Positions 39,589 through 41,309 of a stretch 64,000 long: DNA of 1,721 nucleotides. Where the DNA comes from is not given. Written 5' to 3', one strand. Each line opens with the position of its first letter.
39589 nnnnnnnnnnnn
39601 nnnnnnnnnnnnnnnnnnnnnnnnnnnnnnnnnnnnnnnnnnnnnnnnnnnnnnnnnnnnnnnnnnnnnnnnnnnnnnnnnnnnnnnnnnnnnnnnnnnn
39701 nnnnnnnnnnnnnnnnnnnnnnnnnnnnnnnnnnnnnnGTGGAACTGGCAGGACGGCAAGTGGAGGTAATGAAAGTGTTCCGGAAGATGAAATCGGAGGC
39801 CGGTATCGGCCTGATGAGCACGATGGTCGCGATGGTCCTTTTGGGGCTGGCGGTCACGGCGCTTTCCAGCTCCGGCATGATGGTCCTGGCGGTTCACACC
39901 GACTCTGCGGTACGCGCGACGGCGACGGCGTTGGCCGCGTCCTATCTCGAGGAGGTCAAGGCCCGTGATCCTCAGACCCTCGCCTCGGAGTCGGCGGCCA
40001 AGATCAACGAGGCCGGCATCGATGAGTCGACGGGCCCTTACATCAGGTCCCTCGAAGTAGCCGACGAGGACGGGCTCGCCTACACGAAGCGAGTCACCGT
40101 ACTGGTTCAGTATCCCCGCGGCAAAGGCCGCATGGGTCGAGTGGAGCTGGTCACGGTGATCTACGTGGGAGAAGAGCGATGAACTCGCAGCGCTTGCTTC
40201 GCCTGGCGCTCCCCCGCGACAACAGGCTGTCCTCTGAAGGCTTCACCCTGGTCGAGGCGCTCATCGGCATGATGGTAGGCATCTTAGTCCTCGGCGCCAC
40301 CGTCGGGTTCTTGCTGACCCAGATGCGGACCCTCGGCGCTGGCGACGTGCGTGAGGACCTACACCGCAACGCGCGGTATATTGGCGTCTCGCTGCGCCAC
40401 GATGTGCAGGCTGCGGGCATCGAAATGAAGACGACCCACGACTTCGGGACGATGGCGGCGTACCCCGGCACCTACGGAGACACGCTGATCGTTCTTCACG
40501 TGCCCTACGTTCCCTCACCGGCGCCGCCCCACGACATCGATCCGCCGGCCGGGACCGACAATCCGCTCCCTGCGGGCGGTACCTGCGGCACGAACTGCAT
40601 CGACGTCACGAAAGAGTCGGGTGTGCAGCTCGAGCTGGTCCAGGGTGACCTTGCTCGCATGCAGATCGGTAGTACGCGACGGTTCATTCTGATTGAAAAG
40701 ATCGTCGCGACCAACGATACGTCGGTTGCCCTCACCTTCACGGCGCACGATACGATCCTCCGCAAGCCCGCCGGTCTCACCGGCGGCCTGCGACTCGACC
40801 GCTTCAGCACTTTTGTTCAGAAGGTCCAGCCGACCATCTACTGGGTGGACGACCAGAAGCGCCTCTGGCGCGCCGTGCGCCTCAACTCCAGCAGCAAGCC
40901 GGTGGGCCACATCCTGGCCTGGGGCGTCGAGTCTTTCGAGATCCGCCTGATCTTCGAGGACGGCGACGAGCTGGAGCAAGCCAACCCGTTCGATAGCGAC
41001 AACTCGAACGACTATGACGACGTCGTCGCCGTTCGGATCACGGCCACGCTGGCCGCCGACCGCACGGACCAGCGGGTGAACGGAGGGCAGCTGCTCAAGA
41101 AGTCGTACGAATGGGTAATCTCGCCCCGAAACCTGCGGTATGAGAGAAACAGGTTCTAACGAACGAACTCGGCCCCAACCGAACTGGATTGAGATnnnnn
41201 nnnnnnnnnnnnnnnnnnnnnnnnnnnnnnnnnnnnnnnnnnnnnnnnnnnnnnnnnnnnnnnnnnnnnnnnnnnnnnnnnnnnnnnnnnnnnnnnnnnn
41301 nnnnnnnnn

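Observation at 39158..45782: Type IV pilus minor-pilin operon ending in two tandem large PilX-N-domain paralogs with a conserved frame and variable core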

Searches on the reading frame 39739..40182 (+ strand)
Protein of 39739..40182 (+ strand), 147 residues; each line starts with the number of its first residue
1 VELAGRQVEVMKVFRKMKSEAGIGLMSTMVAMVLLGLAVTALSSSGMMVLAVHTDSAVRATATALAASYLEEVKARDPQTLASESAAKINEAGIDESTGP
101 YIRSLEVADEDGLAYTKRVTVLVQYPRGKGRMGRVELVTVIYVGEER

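Call 4: search_protein_families(library=pfam, proteins=[window:39739-40182:+], max_evalue=1)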
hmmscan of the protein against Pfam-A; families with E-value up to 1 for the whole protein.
window:39739-40182:+ (147 aa): 2 families
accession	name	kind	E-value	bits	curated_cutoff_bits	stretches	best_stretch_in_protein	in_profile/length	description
PF11292.14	DUF3093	-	0.16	12.7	23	1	23-86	31-93/140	Protein of unknown function (DUF3093)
PF07963.17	N_methyl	-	0.16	12.1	21.2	1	17-42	1-26/27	Prokaryotic N-terminal methylation motif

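Call 5: search_protein_families(library=ncbifam, proteins=[window:39739-40182:+], max_evalue=1)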
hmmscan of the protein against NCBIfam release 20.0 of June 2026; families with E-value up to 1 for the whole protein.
window:39739-40182:+ (147 aa): 3 families
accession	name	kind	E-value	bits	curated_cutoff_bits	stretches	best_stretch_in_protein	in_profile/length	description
NF007660.0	PRK10332.1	equivalog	0.0045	17.5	86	1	16-44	4-32/107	prepilin-type N-terminal cleavage/methylation domain-containing protein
TIGR02523.1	type_IV_pilV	equivalog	0.027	14.9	52.2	1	21-87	2-67/139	type IV pilus modification protein PilV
NF051432.1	PepSY_MTB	domain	0.31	11.5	60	1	57-120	17-77/101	PepSY domain-containing protein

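Call 67: search_solved_structures(query=A3, max_evalue=1)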
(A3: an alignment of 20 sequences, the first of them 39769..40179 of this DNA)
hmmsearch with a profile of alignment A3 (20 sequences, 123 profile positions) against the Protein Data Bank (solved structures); distinct sequences matched with E-value up to 1: 6.
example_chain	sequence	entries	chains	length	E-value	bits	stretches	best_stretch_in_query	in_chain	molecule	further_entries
7tgg_A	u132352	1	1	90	0.29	14.5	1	2-41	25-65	Geopilin domain 1 protein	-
4je0_A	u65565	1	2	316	0.36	14.2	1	59-107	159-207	Ser-Asp rich fibrinogen/bone sialoprotein-binding protein SdrD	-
9egp_A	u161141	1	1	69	0.5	13.8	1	2-29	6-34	Geopilin domain 1 protein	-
9laa_A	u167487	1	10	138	0.58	13.6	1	2-48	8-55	Type IV pilin protein PilA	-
4jdz_A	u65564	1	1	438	0.69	13.3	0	59-107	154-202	Ser-Asp rich fibrinogen/bone sialoprotein-binding protein SdrD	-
4jdz_B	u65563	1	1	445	0.73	13.2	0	59-107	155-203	Ser-Asp rich fibrinogen/bone sialoprotein-binding protein SdrD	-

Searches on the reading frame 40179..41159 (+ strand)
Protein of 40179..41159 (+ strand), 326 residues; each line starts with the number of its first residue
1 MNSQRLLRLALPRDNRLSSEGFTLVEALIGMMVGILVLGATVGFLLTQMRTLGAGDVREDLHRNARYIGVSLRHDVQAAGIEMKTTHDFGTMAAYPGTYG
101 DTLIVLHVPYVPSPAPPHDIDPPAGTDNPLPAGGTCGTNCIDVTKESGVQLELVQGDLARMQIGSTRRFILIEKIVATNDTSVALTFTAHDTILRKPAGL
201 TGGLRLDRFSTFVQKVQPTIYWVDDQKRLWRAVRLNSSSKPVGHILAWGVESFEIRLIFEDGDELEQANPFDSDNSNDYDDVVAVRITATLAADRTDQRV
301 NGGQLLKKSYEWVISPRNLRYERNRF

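Call 4: search_protein_families(library=pfam, proteins=[window:40179-41159:+], max_evalue=1)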
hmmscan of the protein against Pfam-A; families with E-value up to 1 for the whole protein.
window:40179-41159:+ (326 aa): 5 families
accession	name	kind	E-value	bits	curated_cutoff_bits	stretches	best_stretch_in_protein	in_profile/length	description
PF07963.17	N_methyl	-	0.019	15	21.2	1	19-40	4-25/27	Prokaryotic N-terminal methylation motif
PF09678.15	Caa3_CtaG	-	0.094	12.5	27.7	1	29-91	166-223/237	Cytochrome c oxidase caa3 assembly factor (Caa3_CtaG)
PF16074.10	PilW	-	0.11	12.9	26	1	221-302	2-92/124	Type IV Pilus-assembly protein W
PF14341.11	PilX_N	-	0.26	11.7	25.5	1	21-58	2-38/51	PilX N-terminal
PF10181.15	PIG-H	-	0.26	11.5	25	1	143-176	4-33/67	GPI-GlcNAc transferase complex, PIG-H component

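Call 5: search_protein_families(library=ncbifam, proteins=[window:40179-41159:+], max_evalue=1)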
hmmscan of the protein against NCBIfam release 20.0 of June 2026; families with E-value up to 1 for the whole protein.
window:40179-41159:+ (326 aa): 4 families
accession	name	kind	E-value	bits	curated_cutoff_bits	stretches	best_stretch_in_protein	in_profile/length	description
NF038304.1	EPS_HpsC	equivalog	0.0036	16.9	200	1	18-51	19-52/318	hormogonium polysaccharide secretion pseudopilin HpsC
NF007660.0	PRK10332.1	equivalog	0.032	14.7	86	1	19-65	8-54/107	prepilin-type N-terminal cleavage/methylation domain-containing protein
NF041002.1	pilin_ComGF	equivalog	0.16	12.2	80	1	20-45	2-27/139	competence type IV pilus minor pilin ComGF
NF007848.0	PRK10557.1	equivalog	0.17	11.2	120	1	16-49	7-40/192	prepilin peptidase-dependent protein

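Call 70: search_protein_families(library=pfam, alignment_id=A4, max_evalue=0.01)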
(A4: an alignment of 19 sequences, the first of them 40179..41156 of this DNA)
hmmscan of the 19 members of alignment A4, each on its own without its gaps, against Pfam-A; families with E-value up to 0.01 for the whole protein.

A. member 1, window:40179-41156:+ (326 aa): 0 families

B. families by the number of members that match (of 19 scanned): 2 families
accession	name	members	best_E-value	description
PF07963.17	N_methyl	17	9e-08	Prokaryotic N-terminal methylation motif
PF16074.10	PilW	2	0.00026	Type IV Pilus-assembly protein W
